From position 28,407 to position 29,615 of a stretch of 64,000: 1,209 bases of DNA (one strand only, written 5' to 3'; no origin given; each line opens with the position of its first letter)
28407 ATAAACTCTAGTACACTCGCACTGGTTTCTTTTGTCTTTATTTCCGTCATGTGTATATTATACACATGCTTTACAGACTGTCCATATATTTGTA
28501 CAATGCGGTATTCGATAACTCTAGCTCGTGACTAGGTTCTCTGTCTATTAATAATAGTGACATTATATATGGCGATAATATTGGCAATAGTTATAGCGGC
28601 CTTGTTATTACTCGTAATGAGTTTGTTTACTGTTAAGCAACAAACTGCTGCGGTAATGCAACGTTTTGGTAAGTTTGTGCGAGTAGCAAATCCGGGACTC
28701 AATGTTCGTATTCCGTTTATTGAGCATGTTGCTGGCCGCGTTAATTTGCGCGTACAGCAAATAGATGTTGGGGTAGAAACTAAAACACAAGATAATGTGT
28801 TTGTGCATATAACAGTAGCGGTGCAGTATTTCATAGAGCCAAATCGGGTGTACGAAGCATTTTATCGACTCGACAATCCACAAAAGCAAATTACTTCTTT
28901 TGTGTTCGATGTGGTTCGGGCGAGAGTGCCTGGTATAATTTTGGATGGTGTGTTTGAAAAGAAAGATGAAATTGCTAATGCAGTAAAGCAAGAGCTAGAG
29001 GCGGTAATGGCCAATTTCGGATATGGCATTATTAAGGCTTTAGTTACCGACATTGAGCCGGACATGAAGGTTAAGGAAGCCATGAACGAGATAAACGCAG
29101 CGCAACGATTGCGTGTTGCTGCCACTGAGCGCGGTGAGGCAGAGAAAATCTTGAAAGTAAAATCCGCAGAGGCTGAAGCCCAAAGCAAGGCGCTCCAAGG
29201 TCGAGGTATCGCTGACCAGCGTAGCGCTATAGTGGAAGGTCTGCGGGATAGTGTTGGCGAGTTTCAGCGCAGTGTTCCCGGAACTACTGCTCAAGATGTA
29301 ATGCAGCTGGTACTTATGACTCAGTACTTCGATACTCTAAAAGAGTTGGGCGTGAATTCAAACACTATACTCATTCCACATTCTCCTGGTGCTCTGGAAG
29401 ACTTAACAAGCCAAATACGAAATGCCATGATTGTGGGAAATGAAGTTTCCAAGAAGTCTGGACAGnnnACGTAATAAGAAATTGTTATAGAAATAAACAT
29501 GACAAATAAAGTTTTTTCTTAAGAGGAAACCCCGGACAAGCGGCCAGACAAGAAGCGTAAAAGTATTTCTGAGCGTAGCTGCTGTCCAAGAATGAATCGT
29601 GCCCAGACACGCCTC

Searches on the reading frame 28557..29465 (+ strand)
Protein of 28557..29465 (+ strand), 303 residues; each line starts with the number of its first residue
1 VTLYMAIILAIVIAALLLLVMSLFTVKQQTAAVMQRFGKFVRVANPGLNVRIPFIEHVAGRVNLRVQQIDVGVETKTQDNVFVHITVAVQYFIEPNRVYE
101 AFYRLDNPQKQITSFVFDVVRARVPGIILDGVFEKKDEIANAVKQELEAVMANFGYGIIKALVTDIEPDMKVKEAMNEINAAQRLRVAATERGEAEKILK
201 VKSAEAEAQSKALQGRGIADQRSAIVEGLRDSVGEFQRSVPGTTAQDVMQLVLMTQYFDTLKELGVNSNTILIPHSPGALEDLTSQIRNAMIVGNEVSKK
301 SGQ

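Call 54: search_protein_families(library=pfam, proteins=[window:28557-29465:+], max_evalue=0.001)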
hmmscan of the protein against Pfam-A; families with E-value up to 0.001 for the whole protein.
window:28557-29465:+ (303 aa): 2 families
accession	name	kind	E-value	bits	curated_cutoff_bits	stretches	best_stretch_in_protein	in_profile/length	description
PF01145.31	Band_7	-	2.3e-32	112.9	23.6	1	25-197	2-176/176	SPFH domain / Band 7 family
PF16200.10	Band_7_C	-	7.3e-05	23.1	29.1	1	245-298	12-62/63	C-terminal region of band_7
